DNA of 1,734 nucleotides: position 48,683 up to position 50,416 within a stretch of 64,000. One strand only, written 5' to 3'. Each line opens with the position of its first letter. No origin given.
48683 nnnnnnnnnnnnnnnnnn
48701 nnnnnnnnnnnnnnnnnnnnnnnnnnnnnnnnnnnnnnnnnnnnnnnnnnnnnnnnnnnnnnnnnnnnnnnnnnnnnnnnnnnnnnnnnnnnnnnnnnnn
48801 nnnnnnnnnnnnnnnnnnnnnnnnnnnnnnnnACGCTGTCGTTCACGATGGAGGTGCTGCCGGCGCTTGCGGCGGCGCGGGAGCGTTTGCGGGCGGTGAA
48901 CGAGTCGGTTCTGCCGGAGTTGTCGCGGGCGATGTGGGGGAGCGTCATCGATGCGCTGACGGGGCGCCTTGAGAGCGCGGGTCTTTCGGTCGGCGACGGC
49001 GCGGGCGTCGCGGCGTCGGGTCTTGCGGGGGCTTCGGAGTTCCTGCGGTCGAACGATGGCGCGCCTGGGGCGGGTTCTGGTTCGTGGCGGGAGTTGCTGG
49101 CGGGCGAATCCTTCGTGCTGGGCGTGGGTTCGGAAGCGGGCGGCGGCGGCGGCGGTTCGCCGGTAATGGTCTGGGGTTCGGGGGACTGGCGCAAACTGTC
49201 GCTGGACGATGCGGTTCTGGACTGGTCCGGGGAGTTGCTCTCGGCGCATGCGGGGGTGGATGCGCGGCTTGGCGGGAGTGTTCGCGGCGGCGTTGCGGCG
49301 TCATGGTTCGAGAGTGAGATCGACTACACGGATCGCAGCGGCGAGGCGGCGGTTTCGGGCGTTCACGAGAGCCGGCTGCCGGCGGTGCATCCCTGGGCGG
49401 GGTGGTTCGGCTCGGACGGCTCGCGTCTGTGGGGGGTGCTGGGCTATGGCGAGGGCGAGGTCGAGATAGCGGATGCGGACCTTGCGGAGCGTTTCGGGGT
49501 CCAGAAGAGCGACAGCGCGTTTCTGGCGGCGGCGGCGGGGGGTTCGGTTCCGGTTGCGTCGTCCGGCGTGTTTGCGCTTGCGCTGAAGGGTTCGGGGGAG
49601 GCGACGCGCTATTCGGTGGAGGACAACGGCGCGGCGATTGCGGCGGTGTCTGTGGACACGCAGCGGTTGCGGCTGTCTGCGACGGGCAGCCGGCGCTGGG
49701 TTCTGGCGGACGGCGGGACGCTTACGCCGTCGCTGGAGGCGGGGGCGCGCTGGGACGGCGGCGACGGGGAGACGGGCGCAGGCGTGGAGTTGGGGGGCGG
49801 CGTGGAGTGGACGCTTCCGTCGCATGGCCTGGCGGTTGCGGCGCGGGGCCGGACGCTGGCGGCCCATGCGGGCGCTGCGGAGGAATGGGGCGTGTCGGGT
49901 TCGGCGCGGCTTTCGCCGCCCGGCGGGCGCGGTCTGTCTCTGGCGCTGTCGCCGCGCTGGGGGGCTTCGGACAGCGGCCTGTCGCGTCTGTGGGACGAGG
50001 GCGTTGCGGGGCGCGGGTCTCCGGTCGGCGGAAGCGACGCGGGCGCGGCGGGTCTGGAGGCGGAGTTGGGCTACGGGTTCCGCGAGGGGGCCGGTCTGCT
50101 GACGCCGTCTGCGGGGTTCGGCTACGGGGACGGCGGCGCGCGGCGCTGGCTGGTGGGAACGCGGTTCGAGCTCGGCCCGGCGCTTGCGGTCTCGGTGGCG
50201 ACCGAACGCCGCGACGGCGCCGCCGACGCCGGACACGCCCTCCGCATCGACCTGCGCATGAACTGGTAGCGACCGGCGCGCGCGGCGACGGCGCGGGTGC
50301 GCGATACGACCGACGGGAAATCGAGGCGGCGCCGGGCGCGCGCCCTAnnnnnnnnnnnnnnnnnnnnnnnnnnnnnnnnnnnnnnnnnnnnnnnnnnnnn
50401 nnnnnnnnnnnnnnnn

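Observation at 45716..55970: A pair of modular giant proteins: different repetitive N-terminal passengers (FN3 x7 versus Calx-beta x5) grafted onto a near-identical ~900-aa C-terminal module that ends like an autotransporter barrel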

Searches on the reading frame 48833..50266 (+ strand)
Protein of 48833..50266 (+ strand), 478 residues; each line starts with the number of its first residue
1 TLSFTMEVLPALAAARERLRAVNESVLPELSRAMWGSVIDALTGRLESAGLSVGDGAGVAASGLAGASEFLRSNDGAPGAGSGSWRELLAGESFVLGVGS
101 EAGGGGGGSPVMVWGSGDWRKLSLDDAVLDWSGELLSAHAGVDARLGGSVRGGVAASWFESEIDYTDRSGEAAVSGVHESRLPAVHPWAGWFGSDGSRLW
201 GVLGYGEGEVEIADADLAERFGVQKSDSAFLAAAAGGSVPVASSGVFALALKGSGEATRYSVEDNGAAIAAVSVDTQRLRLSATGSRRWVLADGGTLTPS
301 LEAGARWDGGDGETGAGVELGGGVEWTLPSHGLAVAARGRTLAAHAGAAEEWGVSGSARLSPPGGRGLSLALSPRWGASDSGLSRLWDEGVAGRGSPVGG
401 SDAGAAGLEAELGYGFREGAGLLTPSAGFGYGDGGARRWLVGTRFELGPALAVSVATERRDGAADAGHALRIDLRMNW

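Call 12: search_protein_families(library=pfam, proteins=[window:48887-50266:+], max_evalue=10)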
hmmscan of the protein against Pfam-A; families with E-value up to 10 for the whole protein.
window:48887-50266:+ (460 aa): 1 family
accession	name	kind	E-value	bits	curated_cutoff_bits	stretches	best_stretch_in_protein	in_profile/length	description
PF03797.25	Autotransporter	-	9.2e-07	29.3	26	2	97-298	5-209/255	Autotransporter beta-domain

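Call 13: search_solved_structures(query=window:48887-50266:+, max_evalue=10)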
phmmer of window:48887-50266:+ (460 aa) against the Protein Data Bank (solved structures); distinct sequences matched with E-value up to 10: 1.
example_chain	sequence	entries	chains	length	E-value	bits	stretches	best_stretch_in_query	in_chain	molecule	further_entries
5v1u_A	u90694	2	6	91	1.1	11.3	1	153-202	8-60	TbiB1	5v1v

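Call 20: find_related_loci(query=window:48833-50266:+, collection=genome_contigs, flank=10000)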
Query window:48833-50266:+ (478 aa) in genome_contigs; peptide patterns used: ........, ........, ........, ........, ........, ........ (x = any residue, [..] = any of these).
183 stretches matched a pattern; 51 encode a relative of the query (tblastn E <= 1e-3); 48 distinct loci.
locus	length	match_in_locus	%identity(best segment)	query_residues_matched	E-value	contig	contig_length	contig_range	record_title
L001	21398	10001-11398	66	2-478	1e-179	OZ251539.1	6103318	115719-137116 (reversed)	MAG: Alphaproteobacteria bacterium isolate efdf64b3-afa9-4fb8-9792-56cfcde380f9 genome assembly, chromosome: 1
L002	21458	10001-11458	63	2-478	2e-176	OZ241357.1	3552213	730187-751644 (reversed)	MAG: Alphaproteobacteria bacterium isolate 88d555cd-2633-4b86-a1be-1e9adaae3909 genome assembly, chromosome: 1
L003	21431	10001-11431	64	2-478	7e-179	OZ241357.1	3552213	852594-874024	MAG: Alphaproteobacteria bacterium isolate 88d555cd-2633-4b86-a1be-1e9adaae3909 genome assembly, chromosome: 1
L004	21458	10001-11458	65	3-478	3e-175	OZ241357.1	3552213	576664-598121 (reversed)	MAG: Alphaproteobacteria bacterium isolate 88d555cd-2633-4b86-a1be-1e9adaae3909 genome assembly, chromosome: 1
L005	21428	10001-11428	64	2-478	4e-173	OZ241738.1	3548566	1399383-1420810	MAG: Alphaproteobacteria bacterium isolate d8927372-aabd-44cb-9c9e-7bd42c52962c genome assembly, chromosome: 1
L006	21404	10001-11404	64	2-468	2e-170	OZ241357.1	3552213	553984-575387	MAG: Alphaproteobacteria bacterium isolate 88d555cd-2633-4b86-a1be-1e9adaae3909 genome assembly, chromosome: 1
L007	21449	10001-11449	61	2-478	7e-169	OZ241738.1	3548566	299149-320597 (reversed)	MAG: Alphaproteobacteria bacterium isolate d8927372-aabd-44cb-9c9e-7bd42c52962c genome assembly, chromosome: 1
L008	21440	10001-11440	63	1-478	5e-169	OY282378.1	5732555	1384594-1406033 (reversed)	MAG: uncultured Gammaproteobacteria bacterium genome assembly, chromosome: 1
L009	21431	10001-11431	62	2-478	2e-167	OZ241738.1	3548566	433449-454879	MAG: Alphaproteobacteria bacterium isolate d8927372-aabd-44cb-9c9e-7bd42c52962c genome assembly, chromosome: 1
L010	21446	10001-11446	64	1-478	6e-167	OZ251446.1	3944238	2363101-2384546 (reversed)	MAG: Alphaproteobacteria bacterium isolate 4a82845b-346e-4bd1-b170-acd391575f3a genome assembly, chromosome: 1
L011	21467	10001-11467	62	3-478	1e-166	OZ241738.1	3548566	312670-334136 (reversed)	MAG: Alphaproteobacteria bacterium isolate d8927372-aabd-44cb-9c9e-7bd42c52962c genome assembly, chromosome: 1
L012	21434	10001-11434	63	2-478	2e-166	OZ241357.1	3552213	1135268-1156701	MAG: Alphaproteobacteria bacterium isolate 88d555cd-2633-4b86-a1be-1e9adaae3909 genome assembly, chromosome: 1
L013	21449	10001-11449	62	2-478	4e-166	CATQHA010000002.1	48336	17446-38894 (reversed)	MAG: uncultured Alphaproteobacteria bacterium isolate 22a88078-2868-43f5-a089-7a94dbfbad86 genome assembly, contig: cont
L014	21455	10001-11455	62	2-478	1e-165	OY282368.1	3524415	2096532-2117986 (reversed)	MAG: uncultured Alphaproteobacteria bacterium isolate 22a88078-2868-43f5-a089-7a94dbfbad86 genome assembly, chromosome:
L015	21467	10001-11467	62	2-478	1e-163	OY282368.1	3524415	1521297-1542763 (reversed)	MAG: uncultured Alphaproteobacteria bacterium isolate 22a88078-2868-43f5-a089-7a94dbfbad86 genome assembly, chromosome:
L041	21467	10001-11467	47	1-478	5e-103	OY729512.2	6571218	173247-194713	MAG: Thalassobaculaceae bacterium isolate a8bd7160-0c7c-4351-a665-cbf86186f35e genome assembly, chromosome: 1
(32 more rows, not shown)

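Call 27: predict_structure(alignment_id=A1)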
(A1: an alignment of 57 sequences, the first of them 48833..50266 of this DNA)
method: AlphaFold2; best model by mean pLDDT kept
length: 478 residues; sequences in the alignment: 57
mean_pLDDT: 77.1   pTM: 0.73
mean pLDDT of the five models: 77.1, 76.2, 75.7, 74.8, 73.7
residues with pLDDT >= 90: 142; 70-90: 205; 50-70: 66; < 50: 65
segments of 3 or more residues with pLDDT < 50: 51-83, 380-404
pLDDT, mean of each block of 10 residues (from residue 1): 51 90 94 90 72 34 42 41 53 67 56 80 84 87 87 93 93 93 95 90 97 87 93 94 89 94 94 95 91 90 89 83 84 76 65 68 79 65 42 39 61 81 85 76 80 80 71 60
secondary structure, 60 per line:
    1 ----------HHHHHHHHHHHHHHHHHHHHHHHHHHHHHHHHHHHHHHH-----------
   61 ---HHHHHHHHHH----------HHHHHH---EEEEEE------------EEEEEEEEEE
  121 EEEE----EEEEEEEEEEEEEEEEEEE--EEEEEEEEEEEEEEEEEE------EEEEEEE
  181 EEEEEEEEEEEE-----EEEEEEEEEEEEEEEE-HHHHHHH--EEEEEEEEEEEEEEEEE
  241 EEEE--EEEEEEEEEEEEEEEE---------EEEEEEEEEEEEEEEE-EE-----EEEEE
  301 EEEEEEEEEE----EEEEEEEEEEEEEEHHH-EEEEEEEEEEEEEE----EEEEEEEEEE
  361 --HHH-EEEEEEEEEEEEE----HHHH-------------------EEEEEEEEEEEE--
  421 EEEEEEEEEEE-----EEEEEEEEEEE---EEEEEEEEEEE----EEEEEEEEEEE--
elements in order: H11-49 H64-73 H84-89 E93-98 E111-124 E129-147 E150-167 E174-192 E198-213 H215-221 E224-244 E247-262 E272-287 E296-310 E315-328 E333-346 E351-360 E367-379 H384-387 E407-418 E421-431 E437-447 E451-461 E466-476

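Call 30: fold_search(model_id=the predicted structure, library=pdb)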
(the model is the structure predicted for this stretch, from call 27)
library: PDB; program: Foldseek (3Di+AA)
matches with E <= 10: 756; with E <= 0.001: 86
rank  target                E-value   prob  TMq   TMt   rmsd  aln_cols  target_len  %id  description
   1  5nec_B                1.3e-05  1.00  0.38  0.30  14.6       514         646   11  Crystal structure of the siderophore receptor PiuD from Pseudomonas aeruginosa (released 2018-02-07)
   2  3qq2_A                1.6e-05  1.00  0.31  0.54   6.9       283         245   16  Crystal Structure of the Beta Domain of the Bordetella Autotransporter Brka (released 2011-04-13)
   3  5iv9_A                1.7e-05  1.00  0.27  0.20  20.0       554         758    6  The LPS Transporter LptDE from Klebsiella pneumoniae, full-length (released 2016-05-18)
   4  3qq2_C                2.4e-05  1.00  0.32  0.54   6.6       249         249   18  Crystal Structure of the Beta Domain of the Bordetella Autotransporter Brka (released 2011-04-13)
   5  3qq2_B                4.7e-05  1.00  0.32  0.53   6.6       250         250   18  Crystal Structure of the Beta Domain of the Bordetella Autotransporter Brka (released 2011-04-13)
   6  2gsk_A                4.7e-05  1.00  0.41  0.35  10.3       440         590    8  Structure of the BtuB:TonB Complex (released 2006-06-13)
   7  5ixm_C                5.2e-05  0.99  0.27  0.25  19.2       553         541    8  The LPS Transporter LptDE from Yersinia pestis, core complex (released 2016-05-18)
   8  5nec_A                5.8e-05  1.00  0.38  0.30  14.6       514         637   11  Crystal structure of the siderophore receptor PiuD from Pseudomonas aeruginosa (released 2018-02-07)
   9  9p1u_F                5.8e-05  1.00  0.29  0.30  14.2       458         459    8  beta-barrel assembly machine from Escherichia coli in an late state of LptD assembly (released 2026-03-11)
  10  5fok_B                6.4e-05  1.00  0.39  0.31  13.6       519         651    8  Crystal structure of the siderophore receptor PiuA from Pseudomonas aeruginosa (released 2016-05-11)
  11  5ixm_A                7.1e-05  0.99  0.26  0.24  18.6       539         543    8  The LPS Transporter LptDE from Yersinia pestis, core complex (released 2016-05-18)
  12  4rhb_A                7.1e-05  0.99  0.25  0.23  19.1       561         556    7  Crystal structure of the lipopolysaccharide assembly complex LptD-LptE from the Escherichia coli outer membrane (released 2015-08-26)
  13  9dhe                  8.3e-05  1.00  0.39  0.32  13.7       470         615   10  The crystal structure on the heme/hemoglobin transporter ChuA, in complex with heme (released 2025-05-21)
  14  5fok_A                8.3e-05  1.00  0.38  0.30  14.3       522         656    9  Crystal structure of the siderophore receptor PiuA from Pseudomonas aeruginosa (released 2016-05-11)
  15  2f1c                  8.7e-05  1.00  0.24  0.38  11.9       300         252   11  Crystal structure of the monomeric porin OmpG (released 2006-06-27)
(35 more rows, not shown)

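Call 44: search_solved_structures(query=A1, max_evalue=1, show_alignments=3)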
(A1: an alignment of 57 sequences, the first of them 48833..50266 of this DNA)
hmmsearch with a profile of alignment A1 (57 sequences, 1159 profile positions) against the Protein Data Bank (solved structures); distinct sequences matched with E-value up to 1: 17.
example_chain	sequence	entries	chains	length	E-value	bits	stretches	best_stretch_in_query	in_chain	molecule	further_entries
4m03_A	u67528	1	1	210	8.1e-15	57.3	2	589-681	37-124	Serine-rich adhesin for platelets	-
3us9_A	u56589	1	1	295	1e-07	33.8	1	137-345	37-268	Sodium/calcium exchanger 1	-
8jp0_A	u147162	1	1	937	1.3e-06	30.1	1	99-406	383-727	Sodium/calcium exchanger 1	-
8sgi_A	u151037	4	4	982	1.5e-05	26.6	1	105-306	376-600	Sodium/calcium exchanger 1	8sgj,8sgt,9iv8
6v3p_C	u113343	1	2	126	0.003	19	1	216-313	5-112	IgA FC receptor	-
3rb5_A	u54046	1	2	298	0.0051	18.2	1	227-387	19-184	Na/Ca exchange protein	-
3rb7_A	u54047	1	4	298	0.0052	18.2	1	227-387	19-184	Na/Ca exchange protein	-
3gin_A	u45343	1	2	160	0.008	17.6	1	248-333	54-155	Sodium/calcium exchanger 1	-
2fws_A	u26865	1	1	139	0.0092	17.4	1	248-333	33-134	Sodium/calcium exchanger 1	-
2dpk_A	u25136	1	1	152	0.012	17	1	248-333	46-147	Sodium/calcium exchanger 1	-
6nz0_Z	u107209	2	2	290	0.048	15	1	90-289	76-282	Dyslexia-associated protein KIAA0319-like protein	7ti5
3ead_A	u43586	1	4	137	0.052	14.9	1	228-345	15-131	Na/Ca exchange protein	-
3shs_A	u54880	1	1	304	0.063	14.6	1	60-222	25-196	Hoc head outer capsid protein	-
1p4p_A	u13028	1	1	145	0.13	13.6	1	202-293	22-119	Outer surface protein B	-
1rjl_C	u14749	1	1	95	0.24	12.7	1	239-293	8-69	Outer surface protein B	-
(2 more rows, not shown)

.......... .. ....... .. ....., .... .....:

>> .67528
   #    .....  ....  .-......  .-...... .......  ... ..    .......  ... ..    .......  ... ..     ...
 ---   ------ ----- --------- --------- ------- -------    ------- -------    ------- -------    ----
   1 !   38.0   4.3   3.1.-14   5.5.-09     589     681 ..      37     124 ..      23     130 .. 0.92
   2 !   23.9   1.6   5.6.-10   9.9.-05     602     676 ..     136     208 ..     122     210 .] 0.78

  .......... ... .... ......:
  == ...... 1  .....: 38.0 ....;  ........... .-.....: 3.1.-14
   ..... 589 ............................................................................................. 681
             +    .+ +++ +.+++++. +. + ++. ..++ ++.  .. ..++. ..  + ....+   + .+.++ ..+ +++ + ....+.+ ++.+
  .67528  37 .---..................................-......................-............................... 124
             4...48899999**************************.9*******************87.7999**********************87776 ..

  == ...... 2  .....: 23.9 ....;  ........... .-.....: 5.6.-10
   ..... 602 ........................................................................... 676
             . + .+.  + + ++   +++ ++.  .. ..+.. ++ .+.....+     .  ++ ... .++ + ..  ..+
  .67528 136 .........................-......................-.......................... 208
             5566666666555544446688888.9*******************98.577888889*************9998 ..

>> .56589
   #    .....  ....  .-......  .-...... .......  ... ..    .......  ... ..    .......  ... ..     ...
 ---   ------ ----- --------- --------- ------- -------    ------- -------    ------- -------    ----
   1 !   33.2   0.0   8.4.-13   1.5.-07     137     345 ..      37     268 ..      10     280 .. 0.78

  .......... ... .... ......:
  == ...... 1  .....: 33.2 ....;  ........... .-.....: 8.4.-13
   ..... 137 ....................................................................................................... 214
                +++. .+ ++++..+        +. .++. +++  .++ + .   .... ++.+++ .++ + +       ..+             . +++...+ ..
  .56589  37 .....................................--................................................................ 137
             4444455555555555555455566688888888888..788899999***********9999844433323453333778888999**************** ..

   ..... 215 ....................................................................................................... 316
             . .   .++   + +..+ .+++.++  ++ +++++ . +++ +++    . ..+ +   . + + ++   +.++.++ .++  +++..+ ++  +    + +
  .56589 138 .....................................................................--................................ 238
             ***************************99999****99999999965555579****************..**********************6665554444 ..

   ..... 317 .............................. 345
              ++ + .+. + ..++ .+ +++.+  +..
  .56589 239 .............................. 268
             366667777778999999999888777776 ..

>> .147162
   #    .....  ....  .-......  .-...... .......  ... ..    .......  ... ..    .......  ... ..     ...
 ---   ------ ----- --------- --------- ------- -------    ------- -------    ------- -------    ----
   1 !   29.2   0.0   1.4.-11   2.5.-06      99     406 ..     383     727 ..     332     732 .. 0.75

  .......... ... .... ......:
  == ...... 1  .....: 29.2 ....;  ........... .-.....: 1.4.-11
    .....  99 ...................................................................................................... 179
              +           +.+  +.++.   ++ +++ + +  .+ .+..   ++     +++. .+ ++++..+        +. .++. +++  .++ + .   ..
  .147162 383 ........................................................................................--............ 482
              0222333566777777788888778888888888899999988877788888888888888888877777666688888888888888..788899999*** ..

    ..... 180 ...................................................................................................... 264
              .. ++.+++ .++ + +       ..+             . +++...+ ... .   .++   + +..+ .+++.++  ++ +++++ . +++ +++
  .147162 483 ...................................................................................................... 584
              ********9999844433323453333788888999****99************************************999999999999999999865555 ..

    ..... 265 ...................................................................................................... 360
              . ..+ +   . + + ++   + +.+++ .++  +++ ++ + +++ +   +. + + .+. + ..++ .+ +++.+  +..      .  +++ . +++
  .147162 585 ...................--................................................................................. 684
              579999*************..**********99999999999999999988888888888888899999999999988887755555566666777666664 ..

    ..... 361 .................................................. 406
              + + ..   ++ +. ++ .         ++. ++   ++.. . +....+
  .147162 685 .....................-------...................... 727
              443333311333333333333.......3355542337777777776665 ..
